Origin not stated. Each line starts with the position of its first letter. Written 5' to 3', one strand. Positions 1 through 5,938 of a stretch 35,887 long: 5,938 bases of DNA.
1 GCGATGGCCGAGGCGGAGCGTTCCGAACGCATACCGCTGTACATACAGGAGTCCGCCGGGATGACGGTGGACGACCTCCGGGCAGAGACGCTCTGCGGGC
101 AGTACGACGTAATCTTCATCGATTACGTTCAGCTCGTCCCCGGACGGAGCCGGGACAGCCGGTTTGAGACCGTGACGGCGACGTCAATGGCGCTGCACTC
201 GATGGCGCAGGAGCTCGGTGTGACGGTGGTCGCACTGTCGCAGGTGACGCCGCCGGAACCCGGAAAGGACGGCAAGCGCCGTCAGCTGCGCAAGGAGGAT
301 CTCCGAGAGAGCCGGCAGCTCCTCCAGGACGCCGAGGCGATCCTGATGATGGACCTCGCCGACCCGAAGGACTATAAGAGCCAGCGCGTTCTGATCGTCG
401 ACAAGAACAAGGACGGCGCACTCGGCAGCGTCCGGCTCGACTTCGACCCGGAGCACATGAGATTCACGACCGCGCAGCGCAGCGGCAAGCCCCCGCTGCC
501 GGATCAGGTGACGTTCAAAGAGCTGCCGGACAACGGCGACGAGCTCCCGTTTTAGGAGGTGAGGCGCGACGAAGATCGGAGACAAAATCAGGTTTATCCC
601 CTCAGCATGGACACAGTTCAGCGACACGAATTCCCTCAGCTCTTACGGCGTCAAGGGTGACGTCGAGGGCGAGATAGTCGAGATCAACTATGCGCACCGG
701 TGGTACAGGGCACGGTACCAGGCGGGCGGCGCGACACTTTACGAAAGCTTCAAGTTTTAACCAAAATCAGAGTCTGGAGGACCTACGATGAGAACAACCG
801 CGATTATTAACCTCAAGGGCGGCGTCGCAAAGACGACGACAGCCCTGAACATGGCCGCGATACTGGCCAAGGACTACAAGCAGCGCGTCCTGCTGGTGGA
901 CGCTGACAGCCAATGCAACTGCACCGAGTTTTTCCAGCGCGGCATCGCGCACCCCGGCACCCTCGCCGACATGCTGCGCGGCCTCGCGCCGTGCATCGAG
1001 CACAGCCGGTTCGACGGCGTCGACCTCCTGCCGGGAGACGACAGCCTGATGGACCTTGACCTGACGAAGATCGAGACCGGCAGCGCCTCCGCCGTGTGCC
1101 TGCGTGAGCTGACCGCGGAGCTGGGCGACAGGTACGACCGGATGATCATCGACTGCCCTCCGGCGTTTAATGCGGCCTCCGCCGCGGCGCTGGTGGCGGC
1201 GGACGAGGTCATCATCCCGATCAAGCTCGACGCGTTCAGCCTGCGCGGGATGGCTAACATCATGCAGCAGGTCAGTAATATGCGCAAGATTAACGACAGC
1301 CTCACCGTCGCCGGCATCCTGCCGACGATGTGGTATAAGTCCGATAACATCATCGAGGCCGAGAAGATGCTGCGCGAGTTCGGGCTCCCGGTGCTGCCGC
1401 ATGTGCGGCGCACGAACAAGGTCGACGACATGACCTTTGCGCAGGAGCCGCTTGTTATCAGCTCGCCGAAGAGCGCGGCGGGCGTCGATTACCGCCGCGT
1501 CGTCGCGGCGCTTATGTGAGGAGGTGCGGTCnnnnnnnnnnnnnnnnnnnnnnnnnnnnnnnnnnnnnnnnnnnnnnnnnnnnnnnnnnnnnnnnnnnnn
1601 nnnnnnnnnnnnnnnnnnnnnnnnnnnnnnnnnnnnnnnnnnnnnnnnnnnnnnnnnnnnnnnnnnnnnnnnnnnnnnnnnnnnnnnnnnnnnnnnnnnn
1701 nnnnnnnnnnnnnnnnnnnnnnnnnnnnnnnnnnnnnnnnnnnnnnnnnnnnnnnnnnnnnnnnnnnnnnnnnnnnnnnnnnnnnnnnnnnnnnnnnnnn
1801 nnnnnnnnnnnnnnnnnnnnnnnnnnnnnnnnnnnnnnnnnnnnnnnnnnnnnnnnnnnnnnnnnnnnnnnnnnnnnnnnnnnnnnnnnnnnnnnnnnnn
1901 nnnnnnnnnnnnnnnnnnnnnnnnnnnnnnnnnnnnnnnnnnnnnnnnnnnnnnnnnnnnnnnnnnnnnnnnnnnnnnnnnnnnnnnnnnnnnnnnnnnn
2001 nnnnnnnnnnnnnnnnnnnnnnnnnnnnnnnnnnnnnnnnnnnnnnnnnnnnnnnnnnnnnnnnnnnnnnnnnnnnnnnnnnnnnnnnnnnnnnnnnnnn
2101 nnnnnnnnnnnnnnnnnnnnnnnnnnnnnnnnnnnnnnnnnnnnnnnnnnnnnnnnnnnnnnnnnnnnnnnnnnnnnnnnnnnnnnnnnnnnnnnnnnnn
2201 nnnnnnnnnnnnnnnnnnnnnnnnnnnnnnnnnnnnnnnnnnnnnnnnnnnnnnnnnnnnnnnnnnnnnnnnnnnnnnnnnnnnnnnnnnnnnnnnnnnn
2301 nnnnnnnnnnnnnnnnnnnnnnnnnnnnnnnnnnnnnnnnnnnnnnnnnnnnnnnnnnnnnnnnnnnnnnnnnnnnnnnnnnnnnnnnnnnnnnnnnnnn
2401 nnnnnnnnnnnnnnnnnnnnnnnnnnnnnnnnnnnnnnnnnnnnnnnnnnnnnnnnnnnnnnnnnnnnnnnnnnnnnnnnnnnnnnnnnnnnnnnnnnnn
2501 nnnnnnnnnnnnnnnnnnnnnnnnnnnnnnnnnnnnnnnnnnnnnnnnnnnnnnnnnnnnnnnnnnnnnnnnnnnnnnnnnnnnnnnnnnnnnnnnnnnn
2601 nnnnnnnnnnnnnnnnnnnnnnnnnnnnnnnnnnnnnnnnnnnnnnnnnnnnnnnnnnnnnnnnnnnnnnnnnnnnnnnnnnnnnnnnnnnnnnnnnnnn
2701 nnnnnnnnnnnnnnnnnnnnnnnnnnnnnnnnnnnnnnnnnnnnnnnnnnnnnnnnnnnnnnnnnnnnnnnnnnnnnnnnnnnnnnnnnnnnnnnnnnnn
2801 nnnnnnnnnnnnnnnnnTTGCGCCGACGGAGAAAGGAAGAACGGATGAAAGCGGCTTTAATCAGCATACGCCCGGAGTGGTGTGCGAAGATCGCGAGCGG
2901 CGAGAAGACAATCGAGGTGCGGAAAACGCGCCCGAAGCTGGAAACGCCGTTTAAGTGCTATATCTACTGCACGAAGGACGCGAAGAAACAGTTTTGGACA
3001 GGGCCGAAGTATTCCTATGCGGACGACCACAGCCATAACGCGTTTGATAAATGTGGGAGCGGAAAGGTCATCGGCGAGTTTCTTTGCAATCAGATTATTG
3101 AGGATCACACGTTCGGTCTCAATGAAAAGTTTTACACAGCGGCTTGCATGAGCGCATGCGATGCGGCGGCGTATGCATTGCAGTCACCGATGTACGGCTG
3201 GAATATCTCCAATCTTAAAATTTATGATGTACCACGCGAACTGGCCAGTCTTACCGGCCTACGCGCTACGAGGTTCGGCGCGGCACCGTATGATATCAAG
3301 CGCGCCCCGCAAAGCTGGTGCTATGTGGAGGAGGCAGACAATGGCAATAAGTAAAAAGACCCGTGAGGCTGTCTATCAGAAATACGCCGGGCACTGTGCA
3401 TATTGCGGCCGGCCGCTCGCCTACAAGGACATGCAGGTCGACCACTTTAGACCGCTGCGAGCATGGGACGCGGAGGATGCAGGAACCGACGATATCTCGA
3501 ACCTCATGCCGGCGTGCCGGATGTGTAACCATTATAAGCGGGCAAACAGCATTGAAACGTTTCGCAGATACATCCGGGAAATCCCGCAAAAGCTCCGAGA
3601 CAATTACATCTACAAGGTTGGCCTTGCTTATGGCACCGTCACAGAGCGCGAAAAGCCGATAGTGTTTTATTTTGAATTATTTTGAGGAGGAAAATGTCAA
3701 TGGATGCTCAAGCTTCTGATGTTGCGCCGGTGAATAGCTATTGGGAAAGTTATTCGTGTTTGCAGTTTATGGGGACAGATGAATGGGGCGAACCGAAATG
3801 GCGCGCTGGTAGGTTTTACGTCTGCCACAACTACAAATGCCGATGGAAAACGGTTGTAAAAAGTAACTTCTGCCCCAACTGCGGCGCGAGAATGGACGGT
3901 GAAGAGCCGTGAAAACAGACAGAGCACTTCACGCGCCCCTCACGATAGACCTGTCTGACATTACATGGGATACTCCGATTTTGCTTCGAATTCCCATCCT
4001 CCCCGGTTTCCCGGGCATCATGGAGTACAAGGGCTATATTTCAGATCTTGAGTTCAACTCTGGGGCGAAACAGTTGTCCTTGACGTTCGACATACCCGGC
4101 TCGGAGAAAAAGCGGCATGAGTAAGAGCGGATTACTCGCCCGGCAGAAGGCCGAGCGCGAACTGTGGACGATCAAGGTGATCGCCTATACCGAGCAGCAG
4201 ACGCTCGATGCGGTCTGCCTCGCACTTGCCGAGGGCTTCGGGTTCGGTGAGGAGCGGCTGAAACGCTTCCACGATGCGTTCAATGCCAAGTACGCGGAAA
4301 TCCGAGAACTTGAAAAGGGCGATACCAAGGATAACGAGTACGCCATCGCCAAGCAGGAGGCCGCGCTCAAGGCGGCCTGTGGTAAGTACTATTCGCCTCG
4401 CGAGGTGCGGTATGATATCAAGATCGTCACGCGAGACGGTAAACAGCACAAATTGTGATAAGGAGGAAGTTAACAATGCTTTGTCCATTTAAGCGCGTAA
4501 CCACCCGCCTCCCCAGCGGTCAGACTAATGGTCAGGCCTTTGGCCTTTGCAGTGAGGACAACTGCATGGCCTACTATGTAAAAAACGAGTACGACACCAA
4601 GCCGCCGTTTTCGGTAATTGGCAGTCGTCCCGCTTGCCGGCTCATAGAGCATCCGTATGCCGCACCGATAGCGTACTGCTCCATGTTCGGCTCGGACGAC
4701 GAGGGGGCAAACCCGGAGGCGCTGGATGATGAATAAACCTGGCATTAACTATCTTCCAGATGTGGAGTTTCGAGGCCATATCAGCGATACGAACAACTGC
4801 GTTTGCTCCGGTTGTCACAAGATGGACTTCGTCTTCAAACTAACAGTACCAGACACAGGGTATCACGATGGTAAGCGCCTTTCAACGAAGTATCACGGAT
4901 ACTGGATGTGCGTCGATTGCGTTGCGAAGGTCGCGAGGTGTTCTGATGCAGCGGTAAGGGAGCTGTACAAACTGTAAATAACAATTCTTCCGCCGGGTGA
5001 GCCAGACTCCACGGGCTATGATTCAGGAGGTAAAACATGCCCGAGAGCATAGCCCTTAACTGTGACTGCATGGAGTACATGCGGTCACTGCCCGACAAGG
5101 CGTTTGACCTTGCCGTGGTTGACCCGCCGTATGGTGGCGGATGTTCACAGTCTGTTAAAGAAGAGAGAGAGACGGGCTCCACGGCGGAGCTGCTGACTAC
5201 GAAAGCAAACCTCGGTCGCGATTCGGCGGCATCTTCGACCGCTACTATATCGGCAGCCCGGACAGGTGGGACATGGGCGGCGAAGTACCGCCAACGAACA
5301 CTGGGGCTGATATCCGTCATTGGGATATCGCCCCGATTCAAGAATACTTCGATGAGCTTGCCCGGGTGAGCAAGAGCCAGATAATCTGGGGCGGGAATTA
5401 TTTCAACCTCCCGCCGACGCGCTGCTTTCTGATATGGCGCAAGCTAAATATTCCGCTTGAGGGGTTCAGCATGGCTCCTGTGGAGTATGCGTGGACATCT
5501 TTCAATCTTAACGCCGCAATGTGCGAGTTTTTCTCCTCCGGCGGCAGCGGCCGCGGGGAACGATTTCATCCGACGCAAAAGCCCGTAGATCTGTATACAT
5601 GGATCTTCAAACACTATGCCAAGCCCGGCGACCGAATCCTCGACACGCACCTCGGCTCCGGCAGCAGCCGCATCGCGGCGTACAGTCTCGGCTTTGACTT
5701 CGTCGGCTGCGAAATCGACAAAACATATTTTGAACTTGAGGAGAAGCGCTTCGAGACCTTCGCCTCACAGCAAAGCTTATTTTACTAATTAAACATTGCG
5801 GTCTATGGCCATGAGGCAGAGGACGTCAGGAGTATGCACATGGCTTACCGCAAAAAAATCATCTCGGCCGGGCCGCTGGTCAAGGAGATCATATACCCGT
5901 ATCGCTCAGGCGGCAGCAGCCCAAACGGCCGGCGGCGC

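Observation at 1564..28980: Seven-copy dispersed palindrome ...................; every extragenic copy starts 0-10 nt after a stop codon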

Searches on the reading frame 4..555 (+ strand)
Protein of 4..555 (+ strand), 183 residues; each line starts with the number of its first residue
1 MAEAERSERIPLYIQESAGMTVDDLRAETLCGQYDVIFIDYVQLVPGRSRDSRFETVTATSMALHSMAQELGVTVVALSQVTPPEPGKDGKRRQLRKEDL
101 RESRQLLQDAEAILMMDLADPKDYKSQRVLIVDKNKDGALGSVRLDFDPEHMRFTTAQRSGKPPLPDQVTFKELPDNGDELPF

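Call 8: search_protein_families(library=pfam, proteins=[window:4-555:+], max_evalue=0.01)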
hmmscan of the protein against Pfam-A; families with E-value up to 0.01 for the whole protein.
window:4-555:+ (183 aa): 1 family
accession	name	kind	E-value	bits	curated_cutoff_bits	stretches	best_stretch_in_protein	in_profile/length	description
PF03796.21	DnaB_C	-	5e-26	92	27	1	4-155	96-254/255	DnaB-like helicase C terminal domain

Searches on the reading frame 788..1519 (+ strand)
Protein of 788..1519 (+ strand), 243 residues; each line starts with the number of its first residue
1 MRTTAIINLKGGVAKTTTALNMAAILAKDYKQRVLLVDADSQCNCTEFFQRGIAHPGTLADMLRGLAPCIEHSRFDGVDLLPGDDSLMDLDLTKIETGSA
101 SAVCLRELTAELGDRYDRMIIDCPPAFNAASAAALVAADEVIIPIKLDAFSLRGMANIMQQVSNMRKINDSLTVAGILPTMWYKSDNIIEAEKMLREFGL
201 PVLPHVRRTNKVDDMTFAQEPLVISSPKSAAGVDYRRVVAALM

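Call 8: search_protein_families(library=pfam, proteins=[window:788-1519:+], max_evalue=0.01)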
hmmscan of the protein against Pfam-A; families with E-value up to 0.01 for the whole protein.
window:788-1519:+ (243 aa): 7 families
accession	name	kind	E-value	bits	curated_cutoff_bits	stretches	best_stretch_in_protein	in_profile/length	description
PF13614.12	AAA_31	-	8.3e-38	130.5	27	1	1-173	1-176/177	AAA domain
PF01656.29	CbiA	-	3e-19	69.7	25.4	1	5-215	2-118/125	CobQ/CobB/MinD/ParA nucleotide binding domain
PF00142.24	Fer4_NifH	-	1.3e-08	35.1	25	1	9-58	7-55/271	4Fe-4S iron sulfur cluster binding proteins, NifH/frxC family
PF09140.17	MipZ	-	1.1e-06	28.7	20.7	1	88-146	71-130/262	ATPase MipZ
PF10609.15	ParA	-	8.7e-06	25.8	27.1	1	4-42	6-43/246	NUBPL iron-transfer P-loop NTPase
PF06564.18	CBP_BcsQ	-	0.00038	20.5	21.3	1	1-151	1-151/234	Cellulose biosynthesis protein BcsQ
PF02374.21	ArsA_ATPase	-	0.0016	18.1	24.3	0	9-56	8-54/305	Anion-transporting ATPase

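Call 90: search_protein_families(library=ncbifam, proteins=[window:788-1519:+], max_evalue=0.01)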
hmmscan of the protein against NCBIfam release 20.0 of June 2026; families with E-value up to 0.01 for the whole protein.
window:788-1519:+ (243 aa): 24 families
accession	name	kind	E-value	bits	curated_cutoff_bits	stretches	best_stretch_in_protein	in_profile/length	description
NF041546.1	ParA_partition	equivalog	2.1e-25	89.5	180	2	105-230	66-192/203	ParA family partition ATPase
NF041283.1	PrgP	equivalog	2.7e-18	66.3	400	1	5-187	6-199/297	ParA superfamily DNA segregation protein PrgP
TIGR01969.1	minD_arch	subfamily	1.1e-16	60.7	201.75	1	4-241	3-229/251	cell division ATPase MinD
TIGR03453.1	partition_RepA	equivalog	1.4e-16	60.3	348.45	1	4-165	107-284/387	plasmid partitioning protein RepA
TIGR01968.1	minD_bact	equivalog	1.6e-14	53.9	212.9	2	105-240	101-234/261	septum site-determining protein MinD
NF010443.0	PRK13869.1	subfamily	2e-12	46.6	446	1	3-158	123-294/405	plasmid-partitioning protein RepA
TIGR03371.1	cellulose_yhjQ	equivalog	6.1e-11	42.3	157.85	1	1-238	1-237/246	cellulose biosynthesis protein BcsQ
TIGR03018.1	pepcterm_TyrKin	hypoth_equivalog_domain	8.7e-09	35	230.65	1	12-163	46-197/207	XrtA-associated tyrosine autokinase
NF047398.1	AAA_KGGVGR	domain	1.4e-08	35.3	90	1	2-40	3-40/190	KGGVGR-motif variant AAA ATPase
NF009701.0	PRK13230.1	subfamily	7.4e-07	28.4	350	1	7-64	6-61/291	nitrogenase reductase-like protein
TIGR01287.1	nifH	equivalog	1.4e-06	27.9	394.35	1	7-64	5-60/275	nitrogenase iron protein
TIGR02016.1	BchX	equivalog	4.2e-06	26.2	331.2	0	7-62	5-58/296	chlorophyllide a reductase iron protein subunit X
NF033200.1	F430_CfbC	exception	7.4e-06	25.5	402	1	8-64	6-60/260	Ni-sirohydrochlorin a,c-diamide reductive cyclase ATP-dependent reductase subunit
TIGR04291.1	arsen_driv_ArsA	equivalog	2.3e-05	23.3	650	1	10-66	11-66/565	arsenical pump-driving ATPase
NF010259.0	PRK13705.1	equivalog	0.00012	21.2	725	0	102-172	221-288/388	plasmid-partitioning protein SopA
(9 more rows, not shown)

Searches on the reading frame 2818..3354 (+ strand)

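Call 8: search_protein_families(library=pfam, proteins=[window:2818-3354:+], max_evalue=0.01)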
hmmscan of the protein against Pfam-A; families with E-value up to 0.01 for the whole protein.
window:2818-3354:+ (178 aa): 1 family
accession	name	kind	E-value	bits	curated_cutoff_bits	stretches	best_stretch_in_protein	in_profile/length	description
PF04266.20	ASCH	-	0.0029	18.7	21.2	1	15-50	1-37/103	ASCH domain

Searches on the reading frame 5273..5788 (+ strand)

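Call 41: search_protein_families(library=phrogs, proteins=[window:5273-5788:+], max_evalue=0.001)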
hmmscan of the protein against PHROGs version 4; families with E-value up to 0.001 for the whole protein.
window:5273-5788:+ (171 aa): 9 families
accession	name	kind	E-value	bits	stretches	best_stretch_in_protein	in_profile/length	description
phrog_67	-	other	2.5e-25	90.7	1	92-169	275-352/743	DNA methyltransferase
phrog_23224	-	other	5.8e-20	72.8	1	10-168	125-300/305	DNA methyltransferase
phrog_18293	-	other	8.6e-18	65.4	1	95-162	42-109/119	methyltransferase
phrog_3008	-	other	3.4e-16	60.3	1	99-169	150-220/244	DNA methyltransferase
phrog_498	-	other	3.5e-15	56.5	1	95-167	355-427/633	DNA methyltransferase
phrog_6952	-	other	1.8e-09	38.7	1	99-161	114-176/181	DNA methyltransferase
phrog_23085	-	unknown function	3.2e-08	34.3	1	74-165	19-110/138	-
phrog_23148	-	unknown function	1.2e-06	29.7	1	97-161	83-147/165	-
phrog_18146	-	other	2.6e-05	24.3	1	104-150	54-101/452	DNA methyltransferase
